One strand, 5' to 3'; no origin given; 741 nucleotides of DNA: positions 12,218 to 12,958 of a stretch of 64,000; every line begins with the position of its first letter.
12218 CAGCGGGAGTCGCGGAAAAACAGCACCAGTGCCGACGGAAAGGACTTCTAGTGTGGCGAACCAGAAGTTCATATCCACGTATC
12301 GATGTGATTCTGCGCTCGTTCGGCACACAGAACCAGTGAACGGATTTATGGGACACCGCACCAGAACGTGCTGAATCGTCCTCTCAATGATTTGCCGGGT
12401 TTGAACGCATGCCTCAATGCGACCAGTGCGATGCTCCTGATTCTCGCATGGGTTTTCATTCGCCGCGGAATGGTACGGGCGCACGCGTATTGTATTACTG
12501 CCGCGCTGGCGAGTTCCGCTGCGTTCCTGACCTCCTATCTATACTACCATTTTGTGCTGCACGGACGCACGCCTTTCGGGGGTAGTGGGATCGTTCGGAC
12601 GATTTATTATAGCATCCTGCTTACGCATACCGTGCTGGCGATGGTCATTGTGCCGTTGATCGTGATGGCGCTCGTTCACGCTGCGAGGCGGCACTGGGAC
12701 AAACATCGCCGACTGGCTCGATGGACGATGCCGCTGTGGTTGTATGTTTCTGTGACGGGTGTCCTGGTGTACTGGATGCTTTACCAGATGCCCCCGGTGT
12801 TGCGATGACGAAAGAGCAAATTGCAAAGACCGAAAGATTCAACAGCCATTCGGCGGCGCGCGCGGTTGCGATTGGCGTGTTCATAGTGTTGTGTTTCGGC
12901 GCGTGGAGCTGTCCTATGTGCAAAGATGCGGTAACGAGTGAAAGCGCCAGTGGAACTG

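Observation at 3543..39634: Family of roughly 90-bp REP/MITE-like palindromic intergenic repeats in one orientation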

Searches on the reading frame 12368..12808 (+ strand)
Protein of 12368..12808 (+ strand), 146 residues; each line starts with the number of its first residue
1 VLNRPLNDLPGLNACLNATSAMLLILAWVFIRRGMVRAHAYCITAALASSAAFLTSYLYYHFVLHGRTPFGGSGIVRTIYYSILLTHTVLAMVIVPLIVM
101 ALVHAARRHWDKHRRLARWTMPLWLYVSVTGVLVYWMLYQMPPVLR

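Call 37: search_protein_families(library=pfam, proteins=[window:12368-12808:+], max_evalue=0.01)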
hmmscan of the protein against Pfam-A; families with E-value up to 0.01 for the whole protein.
window:12368-12808:+ (146 aa): 2 families
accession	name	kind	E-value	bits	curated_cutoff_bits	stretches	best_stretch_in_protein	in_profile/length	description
PF04238.17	DUF420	-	5.3e-41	140.4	30.5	1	9-138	1-130/130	Protein of unknown function (DUF420)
PF10724.14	DUF2516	-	9e-05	23.1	30.6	1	86-141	7-62/92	Protein of unknown function (DUF2516)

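Call 40: find_encoding_contigs(protein=window:12368-12808:+, flank=10000, max_places=10)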
Protein window:12368-12808:+ (146 aa): no gene with exactly this product is on record in the collection.

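Call 42: find_homologous_proteins(query=window:12368-12808:+, max_evalue=1e-20)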
Query window:12368-12808:+ (146 aa): 7847 proteins with E <= 1e-20 among 8000 candidates; the best 120 are listed.
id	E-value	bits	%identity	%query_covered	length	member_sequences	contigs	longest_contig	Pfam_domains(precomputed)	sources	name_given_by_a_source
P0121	5.7e-81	288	99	92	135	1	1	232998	PF04238.18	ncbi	ncbi:MAG: DUF420 domain-containing protein [Candidatus Sumerlaeaceae bacterium]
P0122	7.3e-62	226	75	98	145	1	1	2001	PF04238.18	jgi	jgi:uncharacterized membrane protein YozB (DUF420 family)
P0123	2.2e-59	218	71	98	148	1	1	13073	PF04238.18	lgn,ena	-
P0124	2.4e-53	199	73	88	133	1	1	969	PF04238.18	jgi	jgi:uncharacterized membrane protein YozB (DUF420 family)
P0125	2.5e-53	199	65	98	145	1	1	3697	PF04238.18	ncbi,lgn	-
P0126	1.4e-51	193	62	98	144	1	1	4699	PF04238.18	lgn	-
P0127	3.8e-51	191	70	88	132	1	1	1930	PF04238.18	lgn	-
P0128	7.4e-51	191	65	98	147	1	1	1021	PF04238.18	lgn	-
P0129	9.7e-51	190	65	97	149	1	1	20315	PF04238.18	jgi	-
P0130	6.2e-50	188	63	93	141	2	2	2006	PF04238.18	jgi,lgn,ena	-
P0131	2.3e-48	182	60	97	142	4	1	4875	PF04238.18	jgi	jgi:uncharacterized membrane protein YozB (DUF420 family)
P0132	7.7e-47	177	58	97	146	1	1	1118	PF04238.18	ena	-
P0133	2.0e-46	176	61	94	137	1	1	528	PF04238.18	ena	-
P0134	2.7e-46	176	60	96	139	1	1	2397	PF04238.18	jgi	jgi:uncharacterized membrane protein YozB (DUF420 family)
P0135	6.7e-46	174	60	94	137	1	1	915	PF04238.18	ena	-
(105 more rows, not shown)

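Call 43: find_encoding_contigs(protein=P0122, flank=10000, max_places=3)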
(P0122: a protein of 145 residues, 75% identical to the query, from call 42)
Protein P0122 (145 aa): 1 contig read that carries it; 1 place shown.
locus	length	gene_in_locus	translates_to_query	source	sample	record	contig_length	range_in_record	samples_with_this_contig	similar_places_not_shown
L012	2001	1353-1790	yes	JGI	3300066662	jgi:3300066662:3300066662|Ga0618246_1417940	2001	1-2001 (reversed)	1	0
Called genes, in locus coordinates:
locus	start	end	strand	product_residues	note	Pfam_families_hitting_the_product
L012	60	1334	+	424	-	PF05201:GlutR_N, PF01488:Shikimate_DH, PF13241:NAD_binding_7 (weak), PF00745:GlutR_dimer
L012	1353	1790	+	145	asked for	PF04238:DUF420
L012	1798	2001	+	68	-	?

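Call 44: find_encoding_contigs(protein=P0123, flank=10000, max_places=3)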
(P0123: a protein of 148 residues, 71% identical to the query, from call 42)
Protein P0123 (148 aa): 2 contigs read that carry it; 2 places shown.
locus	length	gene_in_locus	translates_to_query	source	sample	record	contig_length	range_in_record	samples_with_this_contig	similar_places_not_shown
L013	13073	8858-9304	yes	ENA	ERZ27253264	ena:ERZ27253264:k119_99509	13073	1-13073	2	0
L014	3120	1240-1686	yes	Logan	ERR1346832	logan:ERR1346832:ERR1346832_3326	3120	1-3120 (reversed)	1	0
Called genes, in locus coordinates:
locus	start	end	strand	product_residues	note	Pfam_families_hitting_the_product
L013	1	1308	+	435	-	?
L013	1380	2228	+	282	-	PF00722:Glyco_hydro_16, PF26113:GH16_XgeA (weak), PF03935:SKN1_KRE6_Sbg1 (weak)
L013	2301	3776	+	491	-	PF00232:Glyco_hydro_1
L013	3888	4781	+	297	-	PF00004:AAA, PF00158:Sigma54_activat, PF01078:Mg_chelatase (faint), PF07728:AAA_5 (weak), PF14532:Sigma54_activ_2 (weak), PF25601:AAA_lid_14 (weak)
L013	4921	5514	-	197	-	PF13683:rve_3, PF13333:rve_2 (weak)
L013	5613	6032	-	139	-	-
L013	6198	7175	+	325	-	PF00005:ABC_tran, PF13304:AAA_21 (faint)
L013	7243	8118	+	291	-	PF01061:ABC2_membrane, PF12698:ABC2_membrane_3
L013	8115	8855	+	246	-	PF00578:AhpC-TSA (weak), PF02630:SCO1-SenC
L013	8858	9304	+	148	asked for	PF04238:DUF420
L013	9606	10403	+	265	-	PF01925:TauE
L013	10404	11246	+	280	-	-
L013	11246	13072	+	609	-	?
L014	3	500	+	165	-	?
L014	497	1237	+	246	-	PF00578:AhpC-TSA (weak), PF02630:SCO1-SenC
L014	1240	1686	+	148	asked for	PF04238:DUF420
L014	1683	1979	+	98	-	-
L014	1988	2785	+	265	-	PF01925:TauE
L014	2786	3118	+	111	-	?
